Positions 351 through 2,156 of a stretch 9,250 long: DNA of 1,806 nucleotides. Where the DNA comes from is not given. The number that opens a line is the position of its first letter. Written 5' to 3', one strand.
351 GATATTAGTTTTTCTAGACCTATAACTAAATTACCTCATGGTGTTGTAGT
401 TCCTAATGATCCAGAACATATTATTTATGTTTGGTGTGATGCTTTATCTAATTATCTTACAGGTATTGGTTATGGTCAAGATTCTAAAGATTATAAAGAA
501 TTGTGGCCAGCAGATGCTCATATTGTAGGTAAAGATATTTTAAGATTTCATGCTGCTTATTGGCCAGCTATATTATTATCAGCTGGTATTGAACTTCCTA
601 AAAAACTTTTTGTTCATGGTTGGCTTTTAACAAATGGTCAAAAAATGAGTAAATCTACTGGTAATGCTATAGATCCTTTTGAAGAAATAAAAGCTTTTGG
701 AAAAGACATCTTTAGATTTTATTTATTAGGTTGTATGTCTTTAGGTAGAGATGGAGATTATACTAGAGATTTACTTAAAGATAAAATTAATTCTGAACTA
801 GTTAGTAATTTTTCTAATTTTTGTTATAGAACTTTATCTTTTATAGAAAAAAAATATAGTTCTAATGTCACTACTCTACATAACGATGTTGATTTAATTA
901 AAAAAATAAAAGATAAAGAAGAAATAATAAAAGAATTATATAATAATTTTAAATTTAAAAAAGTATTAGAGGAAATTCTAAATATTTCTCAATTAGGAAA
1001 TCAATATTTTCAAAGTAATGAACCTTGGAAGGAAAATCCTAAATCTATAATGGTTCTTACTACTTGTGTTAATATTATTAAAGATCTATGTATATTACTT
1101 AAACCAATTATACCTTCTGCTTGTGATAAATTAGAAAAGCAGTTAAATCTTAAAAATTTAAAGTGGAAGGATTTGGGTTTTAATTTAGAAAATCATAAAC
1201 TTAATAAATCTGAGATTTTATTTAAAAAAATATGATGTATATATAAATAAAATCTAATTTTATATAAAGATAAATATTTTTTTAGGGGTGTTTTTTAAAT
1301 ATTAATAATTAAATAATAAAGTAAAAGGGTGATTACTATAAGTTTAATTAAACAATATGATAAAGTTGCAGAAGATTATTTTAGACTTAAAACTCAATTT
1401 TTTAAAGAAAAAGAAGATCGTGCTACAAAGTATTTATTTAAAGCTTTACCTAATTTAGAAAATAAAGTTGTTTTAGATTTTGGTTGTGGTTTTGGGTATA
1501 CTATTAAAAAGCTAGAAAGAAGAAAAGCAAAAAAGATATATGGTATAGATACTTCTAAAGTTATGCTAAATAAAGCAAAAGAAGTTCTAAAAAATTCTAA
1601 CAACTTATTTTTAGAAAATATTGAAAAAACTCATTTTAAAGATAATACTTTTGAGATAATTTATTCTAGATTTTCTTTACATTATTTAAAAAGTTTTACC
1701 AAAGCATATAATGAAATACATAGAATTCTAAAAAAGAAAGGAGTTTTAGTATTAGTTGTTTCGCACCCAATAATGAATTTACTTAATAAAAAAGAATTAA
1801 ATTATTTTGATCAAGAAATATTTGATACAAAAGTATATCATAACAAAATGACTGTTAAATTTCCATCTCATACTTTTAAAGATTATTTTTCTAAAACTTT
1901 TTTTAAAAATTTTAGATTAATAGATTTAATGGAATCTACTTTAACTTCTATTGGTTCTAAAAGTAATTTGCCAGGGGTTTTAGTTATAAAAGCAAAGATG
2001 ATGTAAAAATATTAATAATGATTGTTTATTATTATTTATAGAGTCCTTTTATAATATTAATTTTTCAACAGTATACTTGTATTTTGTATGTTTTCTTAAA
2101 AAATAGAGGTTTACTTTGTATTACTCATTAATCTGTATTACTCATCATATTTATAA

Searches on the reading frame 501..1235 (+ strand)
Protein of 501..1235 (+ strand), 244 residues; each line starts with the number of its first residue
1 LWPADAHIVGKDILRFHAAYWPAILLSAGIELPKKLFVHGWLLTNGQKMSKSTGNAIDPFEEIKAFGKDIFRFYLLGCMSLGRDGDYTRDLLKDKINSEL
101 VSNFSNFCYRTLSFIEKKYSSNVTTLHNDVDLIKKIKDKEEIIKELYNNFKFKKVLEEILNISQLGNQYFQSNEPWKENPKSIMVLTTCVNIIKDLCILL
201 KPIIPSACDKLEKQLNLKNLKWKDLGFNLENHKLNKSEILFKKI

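Call 3: search_protein_families(library=pfam, proteins=[window:501-1235:+], max_evalue=1)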
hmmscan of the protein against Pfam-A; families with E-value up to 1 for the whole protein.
window:501-1235:+ (244 aa): 9 families
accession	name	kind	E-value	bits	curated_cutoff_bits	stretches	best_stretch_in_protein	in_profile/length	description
PF09334.17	tRNA-synt_1g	-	1.1e-31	110.4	20.1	1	6-112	285-391/391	tRNA synthetases class I (M)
PF19303.5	Anticodon_3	-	4.8e-12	46.4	23.5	1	127-244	9-135/152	Anticodon binding domain of methionyl tRNA ligase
PF00133.28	tRNA-synt_1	-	6.1e-10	38.9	22.7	1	2-84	327-410/414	tRNA synthetases class I (I, L, M and V)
PF08264.19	Anticodon_1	-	1.9e-09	38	25.1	1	132-218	4-89/148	Anticodon-binding domain of tRNA ligase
PF01406.26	tRNA-synt_1e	-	0.00026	20.9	27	1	31-77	236-282/301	tRNA synthetases class I (C) catalytic domain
PF01921.24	tRNA-synt_1f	-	0.023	14.1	27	1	29-76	263-310/360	tRNA synthetases class I (K)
PF00579.31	tRNA-synt_1b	-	0.031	14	21.1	1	32-58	181-209/292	tRNA synthetases class I (W and Y)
PF05746.21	DALR_1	-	0.035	14.6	22.3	1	125-174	30-79/117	DALR anticodon binding domain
PF25642.1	DUF7944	-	0.12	13.4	27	1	104-159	11-63/82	Domain of unknown function (DUF7944)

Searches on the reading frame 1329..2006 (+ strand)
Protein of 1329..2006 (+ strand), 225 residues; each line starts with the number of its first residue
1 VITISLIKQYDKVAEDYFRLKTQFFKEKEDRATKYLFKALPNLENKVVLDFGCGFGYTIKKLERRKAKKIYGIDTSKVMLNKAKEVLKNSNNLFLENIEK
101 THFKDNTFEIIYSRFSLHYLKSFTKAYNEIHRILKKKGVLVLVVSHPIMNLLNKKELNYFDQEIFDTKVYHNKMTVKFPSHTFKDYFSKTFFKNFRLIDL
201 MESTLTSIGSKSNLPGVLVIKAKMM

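Call 3: search_protein_families(library=pfam, proteins=[window:1329-2006:+], max_evalue=1)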
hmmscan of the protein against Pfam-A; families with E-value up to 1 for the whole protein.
window:1329-2006:+ (225 aa): 21 families
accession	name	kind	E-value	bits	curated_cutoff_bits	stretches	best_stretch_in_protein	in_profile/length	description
PF08241.18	Methyltransf_11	-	4.6e-22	78.9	21.2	1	49-142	1-95/95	Methyltransferase domain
PF13649.12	Methyltransf_25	-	1.4e-18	67.8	27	1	48-138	1-97/97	Methyltransferase domain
PF13847.12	Methyltransf_31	-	9.2e-16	58.3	27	1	44-143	3-110/145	Methyltransferase domain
PF13489.12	Methyltransf_23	-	9e-15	55.2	27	1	38-145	15-119/164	Methyltransferase domain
PF08242.18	Methyltransf_12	-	4e-13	50.4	30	1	49-140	1-98/98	Methyltransferase domain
PF01209.24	Ubie_methyltran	-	9.5e-11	41.9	20.1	1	10-160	13-170/233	ubiE/COQ5 methyltransferase family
PF05175.20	MTS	-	7e-09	36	23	1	24-146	11-142/170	Methyltransferase small domain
PF08003.17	Methyltransf_9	-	2.5e-08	33.7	23.8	1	35-143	106-218/315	Protein of unknown function (DUF1698)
PF02353.26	CMAS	-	4.6e-06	26.6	27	1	29-165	47-190/273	Mycolic acid cyclopropane synthetase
PF01555.25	N6_N4_Mtase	-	0.00025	21.5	26.7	2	118-170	27-78/221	DNA methylase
PF01739.24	CheR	-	0.00055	19.9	27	1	58-101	52-96/195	CheR methyltransferase, SAM binding domain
PF13679.12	Methyltransf_32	-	0.00088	19.7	27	1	43-99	24-83/143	Methyltransferase domain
PF03291.22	mRNA_G-N7_MeTrfase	-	0.0019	17.8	26.6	1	41-171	58-207/315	mRNA (guanine-N(7))-methyltransferase domain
PF06325.19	PrmA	-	0.0022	18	22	1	43-141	160-257/296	Ribosomal protein L11 methyltransferase (PrmA)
PF05891.18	Methyltransf_PK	-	0.0023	18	27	1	43-142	54-159/218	AdoMet dependent proline di-methyltransferase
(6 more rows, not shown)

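Call 4: search_protein_families(library=ncbifam, proteins=[window:1329-2006:+], max_evalue=1)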
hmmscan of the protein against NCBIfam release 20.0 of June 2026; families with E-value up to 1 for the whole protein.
window:1329-2006:+ (225 aa): 58 families (the best 25 are shown)
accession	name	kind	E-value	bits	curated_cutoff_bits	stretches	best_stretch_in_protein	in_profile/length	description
TIGR02072.1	BioC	equivalog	2.6e-19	70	184.95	1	33-142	20-132/244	malonyl-ACP O-methyltransferase BioC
NF045667.1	MTase_DVU1556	equivalog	7.2e-17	61.6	155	1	35-142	13-119/213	DVU_1556 family methyltransferase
TIGR01934.1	MenG_MenH_UbiE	subfamily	4.7e-16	58.8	158.35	1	10-160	5-160/223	ubiquinone/menaquinone biosynthesis methyltransferase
NF001244.0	PRK00216.1-5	equivalog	1.2e-15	57.5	216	1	10-160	14-172/236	bifunctional demethylmenaquinone methyltransferase/2-methoxy-6-polyprenyl-1,4-benzoquinol methylase UbiE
NF002463.0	PRK01683.1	equivalog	8.7e-13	48.5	297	1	25-142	12-128/258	trans-aconitate 2-methyltransferase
NF007610.0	PRK10258.1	equivalog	1.4e-12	47.5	342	1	26-142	24-138/251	malonyl-ACP O-methyltransferase BioC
NF040539.1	AST_met_ArsM_2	exception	3.3e-12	46.8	240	1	30-142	42-163/262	putative arsinothricin biosynthesis methyltransferase ArsM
NF043040.1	corrin_prot_MT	hypoth_equivalog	6e-11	42.2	180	1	29-143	27-148/216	corrinoid protein-associated methyltransferase CpaM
NF011650.0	PRK15068.1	equivalog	6.5e-11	41.7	209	1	36-142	114-225/324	tRNA 5-methoxyuridine(34)/uridine 5-oxyacetic acid(34) synthase CmoB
TIGR00452.1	TIGR00452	equivalog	1.1e-10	40.9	275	1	36-144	109-221/316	tRNA 5-methoxyuridine(34)/uridine 5-oxyacetic acid(34) synthase CmoB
NF052510.1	methyltran_MpqE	exception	2.2e-09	37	335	1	39-154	41-164/234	methyl-plastoquinone biosynthesis methyltransferase MpqE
NF001243.0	PRK00216.1-4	equivalog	3e-09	36.6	235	1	10-161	13-171/237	demethylmenaquinone methyltransferase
NF008300.0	PRK11088.1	equivalog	9.9e-09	35.1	303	1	20-166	62-202/272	23S rRNA (guanine(745)-N(1))-methyltransferase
NF001240.0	PRK00216.1-1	equivalog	1.4e-08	34.2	378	1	46-155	65-182/251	bifunctional demethylmenaquinone methyltransferase/2-methoxy-6-polyprenyl-1,4-benzoquinol methylase UbiE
NF004452.0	PRK05785.1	equivalog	1.9e-08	34.1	207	1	9-137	14-140/228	hypothetical protein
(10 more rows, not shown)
